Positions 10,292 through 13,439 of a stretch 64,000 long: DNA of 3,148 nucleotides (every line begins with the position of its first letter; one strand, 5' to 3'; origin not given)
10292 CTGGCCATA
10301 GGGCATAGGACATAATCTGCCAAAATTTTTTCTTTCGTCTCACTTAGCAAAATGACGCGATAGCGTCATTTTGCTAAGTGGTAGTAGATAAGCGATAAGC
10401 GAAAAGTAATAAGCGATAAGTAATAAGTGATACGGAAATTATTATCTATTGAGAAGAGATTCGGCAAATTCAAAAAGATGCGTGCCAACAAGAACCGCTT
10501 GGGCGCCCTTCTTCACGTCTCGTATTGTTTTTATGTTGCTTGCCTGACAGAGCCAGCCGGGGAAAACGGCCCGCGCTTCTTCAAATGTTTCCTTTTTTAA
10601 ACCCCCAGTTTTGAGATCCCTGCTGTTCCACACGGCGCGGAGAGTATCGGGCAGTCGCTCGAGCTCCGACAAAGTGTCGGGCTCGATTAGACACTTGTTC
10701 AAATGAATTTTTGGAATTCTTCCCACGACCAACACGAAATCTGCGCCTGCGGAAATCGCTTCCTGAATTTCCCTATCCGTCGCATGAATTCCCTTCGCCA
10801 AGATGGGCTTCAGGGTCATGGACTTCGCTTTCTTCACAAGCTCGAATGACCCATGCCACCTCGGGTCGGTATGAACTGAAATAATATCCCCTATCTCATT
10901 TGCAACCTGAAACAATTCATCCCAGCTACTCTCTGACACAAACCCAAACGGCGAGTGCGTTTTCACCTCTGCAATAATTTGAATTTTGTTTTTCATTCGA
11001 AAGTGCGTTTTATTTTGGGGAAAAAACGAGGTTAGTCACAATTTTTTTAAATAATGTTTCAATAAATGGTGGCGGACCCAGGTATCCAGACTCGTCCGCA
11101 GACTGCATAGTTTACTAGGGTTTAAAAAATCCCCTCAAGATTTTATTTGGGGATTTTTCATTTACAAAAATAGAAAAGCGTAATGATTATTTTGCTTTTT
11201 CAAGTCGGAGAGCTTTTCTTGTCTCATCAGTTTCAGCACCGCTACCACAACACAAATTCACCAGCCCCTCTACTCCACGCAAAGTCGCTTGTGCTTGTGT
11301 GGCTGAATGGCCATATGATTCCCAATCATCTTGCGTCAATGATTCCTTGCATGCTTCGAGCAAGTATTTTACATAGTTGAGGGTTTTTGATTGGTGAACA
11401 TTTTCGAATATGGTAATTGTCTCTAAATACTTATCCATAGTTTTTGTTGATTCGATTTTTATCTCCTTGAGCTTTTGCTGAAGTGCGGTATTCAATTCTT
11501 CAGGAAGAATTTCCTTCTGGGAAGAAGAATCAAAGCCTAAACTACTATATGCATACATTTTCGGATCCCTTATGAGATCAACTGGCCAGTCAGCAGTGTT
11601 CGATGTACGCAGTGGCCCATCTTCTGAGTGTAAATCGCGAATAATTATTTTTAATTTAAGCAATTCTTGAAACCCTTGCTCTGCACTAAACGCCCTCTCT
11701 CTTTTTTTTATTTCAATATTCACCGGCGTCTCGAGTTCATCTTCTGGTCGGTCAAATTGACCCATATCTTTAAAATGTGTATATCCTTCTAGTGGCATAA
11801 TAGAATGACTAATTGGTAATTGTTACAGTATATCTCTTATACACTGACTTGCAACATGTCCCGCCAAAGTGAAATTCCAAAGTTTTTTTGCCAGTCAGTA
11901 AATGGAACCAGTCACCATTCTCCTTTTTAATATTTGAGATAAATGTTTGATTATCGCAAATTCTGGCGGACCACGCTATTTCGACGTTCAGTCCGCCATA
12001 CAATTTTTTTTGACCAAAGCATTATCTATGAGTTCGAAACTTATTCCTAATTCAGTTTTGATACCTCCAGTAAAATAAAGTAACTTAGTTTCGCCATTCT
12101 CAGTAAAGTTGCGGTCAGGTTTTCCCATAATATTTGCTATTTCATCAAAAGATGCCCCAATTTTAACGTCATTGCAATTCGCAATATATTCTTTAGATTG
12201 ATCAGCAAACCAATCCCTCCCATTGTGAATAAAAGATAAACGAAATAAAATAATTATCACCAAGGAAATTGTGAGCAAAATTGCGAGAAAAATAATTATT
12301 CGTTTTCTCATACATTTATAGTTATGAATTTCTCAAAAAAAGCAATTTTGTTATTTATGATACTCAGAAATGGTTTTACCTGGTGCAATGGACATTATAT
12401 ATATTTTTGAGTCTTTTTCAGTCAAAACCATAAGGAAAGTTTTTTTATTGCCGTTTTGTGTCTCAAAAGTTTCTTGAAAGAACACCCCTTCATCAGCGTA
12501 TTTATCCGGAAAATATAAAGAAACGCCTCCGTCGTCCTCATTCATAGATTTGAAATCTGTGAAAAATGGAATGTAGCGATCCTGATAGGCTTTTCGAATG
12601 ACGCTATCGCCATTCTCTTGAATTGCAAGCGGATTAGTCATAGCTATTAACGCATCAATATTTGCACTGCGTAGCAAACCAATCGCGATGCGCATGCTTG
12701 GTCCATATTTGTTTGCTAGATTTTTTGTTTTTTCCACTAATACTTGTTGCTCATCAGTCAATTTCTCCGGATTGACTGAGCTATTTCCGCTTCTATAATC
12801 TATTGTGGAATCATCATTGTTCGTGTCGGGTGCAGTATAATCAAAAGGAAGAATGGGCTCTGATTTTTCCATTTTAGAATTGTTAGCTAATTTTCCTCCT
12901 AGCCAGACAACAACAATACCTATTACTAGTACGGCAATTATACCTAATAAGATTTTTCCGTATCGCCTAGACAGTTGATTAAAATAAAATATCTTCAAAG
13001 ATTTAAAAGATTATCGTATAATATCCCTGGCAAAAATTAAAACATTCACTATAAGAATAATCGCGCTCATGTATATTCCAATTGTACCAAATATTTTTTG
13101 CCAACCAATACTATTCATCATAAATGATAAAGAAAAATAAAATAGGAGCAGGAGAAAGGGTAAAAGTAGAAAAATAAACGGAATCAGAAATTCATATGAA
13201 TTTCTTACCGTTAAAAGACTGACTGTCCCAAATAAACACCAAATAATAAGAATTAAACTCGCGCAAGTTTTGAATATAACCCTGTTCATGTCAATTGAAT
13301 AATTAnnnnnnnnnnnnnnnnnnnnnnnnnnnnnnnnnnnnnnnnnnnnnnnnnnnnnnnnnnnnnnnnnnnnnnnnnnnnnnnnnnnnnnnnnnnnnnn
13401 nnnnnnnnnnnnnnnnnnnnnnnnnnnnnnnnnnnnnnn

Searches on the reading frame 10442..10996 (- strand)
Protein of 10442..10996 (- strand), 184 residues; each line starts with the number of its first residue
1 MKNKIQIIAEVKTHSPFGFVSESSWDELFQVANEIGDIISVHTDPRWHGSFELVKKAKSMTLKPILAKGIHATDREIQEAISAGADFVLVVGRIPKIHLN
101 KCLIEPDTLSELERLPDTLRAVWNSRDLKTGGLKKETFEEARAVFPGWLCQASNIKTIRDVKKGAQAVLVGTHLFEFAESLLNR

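Call 9: search_protein_families(library=pfam, proteins=[window:10442-10996:-], max_evalue=0.01)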
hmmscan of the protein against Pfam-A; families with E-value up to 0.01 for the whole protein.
window:10442-10996:- (184 aa): 1 family
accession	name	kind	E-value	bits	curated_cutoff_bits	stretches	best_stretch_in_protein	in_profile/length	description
PF00218.27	IGPS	-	1.7e-12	47.5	27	1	2-176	45-243/254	Indole-3-glycerol phosphate synthase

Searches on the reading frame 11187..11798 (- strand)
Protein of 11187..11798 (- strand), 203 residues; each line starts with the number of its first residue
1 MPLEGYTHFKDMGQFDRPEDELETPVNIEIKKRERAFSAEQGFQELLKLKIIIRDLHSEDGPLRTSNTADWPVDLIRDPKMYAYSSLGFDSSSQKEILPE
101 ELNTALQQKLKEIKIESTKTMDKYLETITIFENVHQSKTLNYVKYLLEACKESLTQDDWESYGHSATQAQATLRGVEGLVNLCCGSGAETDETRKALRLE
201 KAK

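Call 9: search_protein_families(library=pfam, proteins=[window:11187-11798:-], max_evalue=0.01)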
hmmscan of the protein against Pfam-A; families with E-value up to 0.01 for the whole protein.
window:11187-11798:- (203 aa): 1 family
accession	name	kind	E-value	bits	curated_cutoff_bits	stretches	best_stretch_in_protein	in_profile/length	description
PF13911.12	AhpC-TSA_2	-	0.0016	19.3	27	1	69-120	34-88/114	AhpC/TSA antioxidant enzyme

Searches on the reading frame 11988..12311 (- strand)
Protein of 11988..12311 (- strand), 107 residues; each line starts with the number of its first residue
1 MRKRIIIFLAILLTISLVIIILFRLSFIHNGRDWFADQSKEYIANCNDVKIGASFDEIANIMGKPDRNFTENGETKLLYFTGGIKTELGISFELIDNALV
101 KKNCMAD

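Call 9: search_protein_families(library=pfam, proteins=[window:11988-12311:-], max_evalue=0.01)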
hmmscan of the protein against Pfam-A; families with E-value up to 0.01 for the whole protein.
window:11988-12311:- (107 aa): 1 family
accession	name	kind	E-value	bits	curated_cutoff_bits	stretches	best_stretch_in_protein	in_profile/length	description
PF11399.14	DUF3192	-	0.0081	16.6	26.9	1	29-79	12-64/101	Protein of unknown function (DUF3192)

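Call 89: search_protein_families(library=ncbifam, proteins=[window:11991-12311:-], max_evalue=0.1)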
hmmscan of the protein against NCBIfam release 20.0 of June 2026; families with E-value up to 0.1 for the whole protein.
window:11991-12311:- (107 aa): 0 families

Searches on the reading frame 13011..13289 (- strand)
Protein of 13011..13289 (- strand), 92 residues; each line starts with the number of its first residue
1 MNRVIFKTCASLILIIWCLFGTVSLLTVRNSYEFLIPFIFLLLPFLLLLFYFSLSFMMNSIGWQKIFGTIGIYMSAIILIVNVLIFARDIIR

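Call 9: search_protein_families(library=pfam, proteins=[window:13011-13289:-], max_evalue=0.01)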
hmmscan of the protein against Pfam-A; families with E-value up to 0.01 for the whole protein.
window:13011-13289:- (92 aa): 0 families

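Call 55: find_homologous_proteins(query=window:13014-13289:-, max_evalue=0.01)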
Query window:13014-13289:- (92 aa): 1 proteins with E <= 0.01 among 18 candidates.
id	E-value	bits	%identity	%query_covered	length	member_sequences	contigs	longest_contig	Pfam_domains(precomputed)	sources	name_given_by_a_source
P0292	1.9e-48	181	100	100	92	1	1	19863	-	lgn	-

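Call 89: search_protein_families(library=ncbifam, proteins=[window:13014-13289:-], max_evalue=0.1)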
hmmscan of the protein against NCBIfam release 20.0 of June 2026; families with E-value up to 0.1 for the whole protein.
window:13014-13289:- (92 aa): 0 families
